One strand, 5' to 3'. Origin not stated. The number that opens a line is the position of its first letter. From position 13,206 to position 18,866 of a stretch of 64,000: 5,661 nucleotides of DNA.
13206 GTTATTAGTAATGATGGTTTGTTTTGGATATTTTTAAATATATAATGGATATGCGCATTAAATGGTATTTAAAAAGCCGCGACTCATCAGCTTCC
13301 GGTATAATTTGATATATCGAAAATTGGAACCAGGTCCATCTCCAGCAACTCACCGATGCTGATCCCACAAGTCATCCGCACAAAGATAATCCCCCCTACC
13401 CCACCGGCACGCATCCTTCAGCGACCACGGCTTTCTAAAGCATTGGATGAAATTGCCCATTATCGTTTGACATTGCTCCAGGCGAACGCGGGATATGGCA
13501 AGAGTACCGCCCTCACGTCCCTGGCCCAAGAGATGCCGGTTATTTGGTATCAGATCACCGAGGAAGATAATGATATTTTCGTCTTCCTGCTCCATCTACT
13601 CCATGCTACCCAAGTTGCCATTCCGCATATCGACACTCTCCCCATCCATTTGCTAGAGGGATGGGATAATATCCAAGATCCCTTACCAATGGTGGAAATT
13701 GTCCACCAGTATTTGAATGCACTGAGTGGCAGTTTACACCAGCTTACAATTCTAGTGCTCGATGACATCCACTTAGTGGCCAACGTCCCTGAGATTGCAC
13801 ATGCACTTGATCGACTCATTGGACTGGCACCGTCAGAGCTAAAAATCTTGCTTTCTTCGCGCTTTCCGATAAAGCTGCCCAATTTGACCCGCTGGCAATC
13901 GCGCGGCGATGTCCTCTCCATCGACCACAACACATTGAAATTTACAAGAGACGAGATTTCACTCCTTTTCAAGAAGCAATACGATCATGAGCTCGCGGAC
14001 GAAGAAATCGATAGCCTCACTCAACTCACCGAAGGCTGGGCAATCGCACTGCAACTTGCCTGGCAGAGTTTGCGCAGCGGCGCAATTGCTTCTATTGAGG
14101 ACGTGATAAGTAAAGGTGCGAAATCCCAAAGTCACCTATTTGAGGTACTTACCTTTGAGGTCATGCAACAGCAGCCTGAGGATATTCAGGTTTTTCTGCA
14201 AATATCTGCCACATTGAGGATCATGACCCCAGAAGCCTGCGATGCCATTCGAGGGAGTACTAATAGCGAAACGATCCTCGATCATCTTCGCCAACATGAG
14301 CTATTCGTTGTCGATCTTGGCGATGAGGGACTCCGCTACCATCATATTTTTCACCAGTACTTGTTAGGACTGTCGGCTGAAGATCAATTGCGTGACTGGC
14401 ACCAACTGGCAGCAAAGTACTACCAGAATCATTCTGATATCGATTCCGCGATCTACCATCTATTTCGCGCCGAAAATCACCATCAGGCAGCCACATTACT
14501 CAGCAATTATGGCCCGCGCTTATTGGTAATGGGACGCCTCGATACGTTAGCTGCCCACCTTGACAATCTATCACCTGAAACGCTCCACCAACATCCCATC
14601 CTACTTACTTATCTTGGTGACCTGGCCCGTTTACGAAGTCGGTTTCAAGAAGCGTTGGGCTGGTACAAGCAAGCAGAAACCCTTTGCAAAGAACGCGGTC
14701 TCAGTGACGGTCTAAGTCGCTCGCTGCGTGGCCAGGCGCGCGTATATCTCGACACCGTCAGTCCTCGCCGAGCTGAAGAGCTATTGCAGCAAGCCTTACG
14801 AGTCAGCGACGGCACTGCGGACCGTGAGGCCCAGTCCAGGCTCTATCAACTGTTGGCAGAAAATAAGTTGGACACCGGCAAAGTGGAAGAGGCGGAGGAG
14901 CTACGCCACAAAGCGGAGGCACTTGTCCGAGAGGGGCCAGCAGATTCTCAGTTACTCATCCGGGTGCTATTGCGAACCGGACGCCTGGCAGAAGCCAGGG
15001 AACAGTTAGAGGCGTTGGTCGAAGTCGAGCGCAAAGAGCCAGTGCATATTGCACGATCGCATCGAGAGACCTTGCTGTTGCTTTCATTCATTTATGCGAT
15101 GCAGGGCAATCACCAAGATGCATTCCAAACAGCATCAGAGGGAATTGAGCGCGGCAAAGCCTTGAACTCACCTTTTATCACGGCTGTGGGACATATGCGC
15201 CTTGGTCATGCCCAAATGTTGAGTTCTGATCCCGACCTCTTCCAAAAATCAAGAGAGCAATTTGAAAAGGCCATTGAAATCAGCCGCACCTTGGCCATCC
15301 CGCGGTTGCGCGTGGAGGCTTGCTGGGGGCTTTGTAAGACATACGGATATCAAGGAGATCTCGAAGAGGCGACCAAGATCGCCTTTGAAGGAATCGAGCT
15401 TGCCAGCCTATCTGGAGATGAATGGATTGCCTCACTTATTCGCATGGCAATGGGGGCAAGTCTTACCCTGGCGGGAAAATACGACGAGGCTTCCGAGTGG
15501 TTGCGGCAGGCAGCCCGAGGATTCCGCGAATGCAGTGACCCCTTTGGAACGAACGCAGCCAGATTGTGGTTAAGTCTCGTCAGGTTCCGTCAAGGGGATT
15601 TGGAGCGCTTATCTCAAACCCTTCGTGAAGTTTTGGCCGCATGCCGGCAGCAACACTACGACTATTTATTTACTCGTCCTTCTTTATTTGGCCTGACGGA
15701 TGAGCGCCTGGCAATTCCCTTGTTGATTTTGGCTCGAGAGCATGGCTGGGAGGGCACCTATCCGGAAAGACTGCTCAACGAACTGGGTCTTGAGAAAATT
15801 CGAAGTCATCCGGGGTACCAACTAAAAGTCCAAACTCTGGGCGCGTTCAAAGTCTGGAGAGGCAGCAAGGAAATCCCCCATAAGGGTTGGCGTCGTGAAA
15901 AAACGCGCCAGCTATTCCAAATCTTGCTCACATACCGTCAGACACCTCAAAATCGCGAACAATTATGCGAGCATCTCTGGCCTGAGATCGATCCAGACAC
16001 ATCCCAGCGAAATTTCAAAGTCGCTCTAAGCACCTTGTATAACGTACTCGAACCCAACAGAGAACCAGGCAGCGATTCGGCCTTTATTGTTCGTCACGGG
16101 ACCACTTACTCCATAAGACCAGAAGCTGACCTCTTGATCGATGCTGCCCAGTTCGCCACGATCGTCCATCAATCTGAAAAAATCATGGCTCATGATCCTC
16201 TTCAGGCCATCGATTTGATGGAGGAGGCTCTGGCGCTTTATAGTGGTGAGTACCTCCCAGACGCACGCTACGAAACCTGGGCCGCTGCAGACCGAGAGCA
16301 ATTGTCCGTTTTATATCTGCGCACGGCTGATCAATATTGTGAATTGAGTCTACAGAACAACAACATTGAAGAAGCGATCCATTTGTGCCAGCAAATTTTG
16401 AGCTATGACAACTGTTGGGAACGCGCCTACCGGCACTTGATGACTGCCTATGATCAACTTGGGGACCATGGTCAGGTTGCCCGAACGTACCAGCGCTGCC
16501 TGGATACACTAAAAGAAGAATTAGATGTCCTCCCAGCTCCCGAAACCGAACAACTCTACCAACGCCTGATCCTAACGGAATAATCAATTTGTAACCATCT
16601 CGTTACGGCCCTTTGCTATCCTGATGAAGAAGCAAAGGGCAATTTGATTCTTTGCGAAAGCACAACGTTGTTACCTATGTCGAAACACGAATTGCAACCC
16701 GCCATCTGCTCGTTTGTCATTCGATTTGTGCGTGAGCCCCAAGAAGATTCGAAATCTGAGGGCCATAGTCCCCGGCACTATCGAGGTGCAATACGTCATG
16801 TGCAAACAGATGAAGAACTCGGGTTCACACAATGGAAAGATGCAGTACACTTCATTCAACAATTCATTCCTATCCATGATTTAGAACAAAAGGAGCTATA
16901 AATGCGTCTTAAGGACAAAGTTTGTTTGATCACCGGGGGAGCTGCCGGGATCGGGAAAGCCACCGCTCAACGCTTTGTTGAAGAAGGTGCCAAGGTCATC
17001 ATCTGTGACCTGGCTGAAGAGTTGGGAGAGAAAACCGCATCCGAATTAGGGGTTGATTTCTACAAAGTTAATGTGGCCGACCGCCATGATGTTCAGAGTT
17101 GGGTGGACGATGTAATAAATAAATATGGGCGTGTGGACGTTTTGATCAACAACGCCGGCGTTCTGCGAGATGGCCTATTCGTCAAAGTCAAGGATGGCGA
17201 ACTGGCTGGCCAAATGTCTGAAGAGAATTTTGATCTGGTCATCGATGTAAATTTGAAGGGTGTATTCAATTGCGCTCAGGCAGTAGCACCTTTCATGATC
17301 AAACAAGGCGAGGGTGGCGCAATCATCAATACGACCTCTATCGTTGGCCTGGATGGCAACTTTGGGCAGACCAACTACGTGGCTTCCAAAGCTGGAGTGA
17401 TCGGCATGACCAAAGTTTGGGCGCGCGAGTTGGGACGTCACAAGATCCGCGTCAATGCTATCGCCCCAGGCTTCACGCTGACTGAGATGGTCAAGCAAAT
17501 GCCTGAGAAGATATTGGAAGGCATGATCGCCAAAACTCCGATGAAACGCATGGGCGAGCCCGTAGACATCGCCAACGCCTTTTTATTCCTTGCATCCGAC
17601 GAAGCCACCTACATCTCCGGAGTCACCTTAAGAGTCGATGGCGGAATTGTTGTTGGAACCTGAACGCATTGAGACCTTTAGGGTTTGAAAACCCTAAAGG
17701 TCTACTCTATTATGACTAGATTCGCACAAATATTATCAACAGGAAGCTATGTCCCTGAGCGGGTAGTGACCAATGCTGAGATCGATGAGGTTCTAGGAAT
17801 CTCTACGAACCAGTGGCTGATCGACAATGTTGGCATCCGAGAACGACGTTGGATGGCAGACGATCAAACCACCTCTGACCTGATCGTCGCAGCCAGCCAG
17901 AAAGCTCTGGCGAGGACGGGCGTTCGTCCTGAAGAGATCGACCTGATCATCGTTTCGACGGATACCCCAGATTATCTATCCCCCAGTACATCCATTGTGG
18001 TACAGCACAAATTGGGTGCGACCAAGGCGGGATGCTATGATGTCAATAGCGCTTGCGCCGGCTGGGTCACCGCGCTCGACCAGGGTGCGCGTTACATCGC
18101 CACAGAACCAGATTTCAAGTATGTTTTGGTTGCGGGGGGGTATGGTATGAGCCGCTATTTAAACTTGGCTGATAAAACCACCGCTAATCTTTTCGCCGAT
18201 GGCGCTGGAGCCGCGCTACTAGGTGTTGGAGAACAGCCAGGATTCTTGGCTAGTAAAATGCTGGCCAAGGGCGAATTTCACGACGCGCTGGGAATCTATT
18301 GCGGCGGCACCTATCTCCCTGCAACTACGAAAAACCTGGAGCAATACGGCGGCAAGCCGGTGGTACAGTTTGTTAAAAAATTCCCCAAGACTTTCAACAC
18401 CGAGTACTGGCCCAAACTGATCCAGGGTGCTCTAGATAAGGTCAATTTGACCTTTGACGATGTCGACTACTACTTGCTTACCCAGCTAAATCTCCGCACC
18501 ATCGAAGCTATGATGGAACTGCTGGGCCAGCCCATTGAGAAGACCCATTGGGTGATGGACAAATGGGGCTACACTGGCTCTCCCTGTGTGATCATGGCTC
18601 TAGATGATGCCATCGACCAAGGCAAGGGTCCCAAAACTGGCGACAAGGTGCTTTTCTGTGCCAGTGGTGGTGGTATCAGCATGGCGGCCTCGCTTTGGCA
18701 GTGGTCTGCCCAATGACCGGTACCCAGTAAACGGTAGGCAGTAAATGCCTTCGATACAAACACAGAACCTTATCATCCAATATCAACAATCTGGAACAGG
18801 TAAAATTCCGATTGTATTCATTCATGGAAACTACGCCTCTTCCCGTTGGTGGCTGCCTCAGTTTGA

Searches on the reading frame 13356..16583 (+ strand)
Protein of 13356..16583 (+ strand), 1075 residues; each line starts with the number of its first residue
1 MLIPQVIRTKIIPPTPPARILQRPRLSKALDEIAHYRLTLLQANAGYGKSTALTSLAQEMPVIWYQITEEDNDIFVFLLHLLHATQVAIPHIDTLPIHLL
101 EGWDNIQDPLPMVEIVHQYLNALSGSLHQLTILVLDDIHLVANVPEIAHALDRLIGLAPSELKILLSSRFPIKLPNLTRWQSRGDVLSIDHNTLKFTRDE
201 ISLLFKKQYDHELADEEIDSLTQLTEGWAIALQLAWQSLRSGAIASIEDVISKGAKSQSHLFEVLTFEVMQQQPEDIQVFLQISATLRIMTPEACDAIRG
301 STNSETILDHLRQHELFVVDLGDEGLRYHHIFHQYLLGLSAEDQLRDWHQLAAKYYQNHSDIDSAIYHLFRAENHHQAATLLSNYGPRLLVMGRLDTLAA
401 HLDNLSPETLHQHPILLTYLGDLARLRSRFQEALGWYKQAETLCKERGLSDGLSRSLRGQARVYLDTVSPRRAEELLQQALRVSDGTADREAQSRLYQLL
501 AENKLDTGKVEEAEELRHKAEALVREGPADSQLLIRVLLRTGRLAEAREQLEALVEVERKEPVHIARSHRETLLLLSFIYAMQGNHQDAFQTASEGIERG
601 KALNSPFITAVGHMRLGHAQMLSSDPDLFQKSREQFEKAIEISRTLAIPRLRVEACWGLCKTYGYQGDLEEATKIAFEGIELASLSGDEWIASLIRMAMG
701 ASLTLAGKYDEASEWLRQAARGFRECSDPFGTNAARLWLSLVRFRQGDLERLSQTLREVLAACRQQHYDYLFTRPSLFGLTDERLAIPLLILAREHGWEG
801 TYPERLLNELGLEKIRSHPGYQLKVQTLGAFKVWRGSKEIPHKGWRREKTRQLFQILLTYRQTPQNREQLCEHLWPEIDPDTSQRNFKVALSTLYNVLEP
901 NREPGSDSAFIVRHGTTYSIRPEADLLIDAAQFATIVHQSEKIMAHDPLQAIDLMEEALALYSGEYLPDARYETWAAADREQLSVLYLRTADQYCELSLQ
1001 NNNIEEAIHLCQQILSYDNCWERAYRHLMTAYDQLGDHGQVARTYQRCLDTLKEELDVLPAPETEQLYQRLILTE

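Call 94: search_protein_families(library=pfam, proteins=[window:13356-16583:+], max_evalue=0.00001)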
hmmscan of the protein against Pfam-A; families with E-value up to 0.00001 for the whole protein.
window:13356-16583:+ (1075 aa): 8 families
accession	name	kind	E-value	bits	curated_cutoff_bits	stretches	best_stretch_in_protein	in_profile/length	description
PF03704.23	BTAD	-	7.6e-24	85.2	22.1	1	928-1071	1-145/146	Bacterial transcriptional activator domain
PF13424.12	TPR_12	-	2.3e-17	63.4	30.1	1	417-483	6-74/77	Tetratricopeptide repeat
PF17874.7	TPR_MalT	-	1.5e-16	61.1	45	1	369-527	30-194/336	MalT-like TPR region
PF07719.23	TPR_2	-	5.7e-10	39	27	0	416-444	3-31/34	Tetratricopeptide repeat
PF13432.12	TPR_16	-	7.7e-08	33.1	32.7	0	534-595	3-56/65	Tetratricopeptide repeat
PF14559.12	TPR_19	-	2.1e-06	28.4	25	0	533-562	30-60/68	Tetratricopeptide repeat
PF13428.12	TPR_14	-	2.9e-06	27.9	23.5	0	532-561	5-34/44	Tetratricopeptide repeat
PF00515.34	TPR_1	-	7.4e-06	26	27.8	0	699-719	7-27/34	Tetratricopeptide repeat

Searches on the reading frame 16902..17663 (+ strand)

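Call 94: search_protein_families(library=pfam, proteins=[window:16902-17663:+], max_evalue=0.00001)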
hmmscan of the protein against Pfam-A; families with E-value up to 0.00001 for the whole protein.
window:16902-17663:+ (253 aa): 3 families
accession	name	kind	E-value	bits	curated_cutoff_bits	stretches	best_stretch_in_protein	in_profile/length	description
PF13561.12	adh_short_C2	-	2.1e-69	234.1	27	1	13-249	1-235/236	Enoyl-(Acyl carrier protein) reductase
PF00106.31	adh_short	-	1.2e-60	204.8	26.6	1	6-202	1-192/195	short chain dehydrogenase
PF08659.16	KR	-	4.8e-14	53.1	22.6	1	8-166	3-156/180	KR domain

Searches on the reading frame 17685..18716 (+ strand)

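Call 94: search_protein_families(library=pfam, proteins=[window:17685-18716:+], max_evalue=0.00001)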
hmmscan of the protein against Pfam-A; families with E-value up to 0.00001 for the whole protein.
window:17685-18716:+ (343 aa): 3 families
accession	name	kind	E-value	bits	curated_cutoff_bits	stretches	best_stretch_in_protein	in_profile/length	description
PF08541.16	ACP_syn_III_C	-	1.6e-21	76.7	26.6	1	250-340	1-90/90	3-Oxoacyl-[acyl-carrier-protein (ACP)] synthase III C terminal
PF08545.16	ACP_syn_III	-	5.6e-20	71.5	24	1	118-196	1-80/80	3-Oxoacyl-[acyl-carrier-protein (ACP)] synthase III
PF00108.29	Thiolase_N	-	9.6e-06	25.6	26.4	0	58-159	18-119/260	Thiolase, N-terminal domain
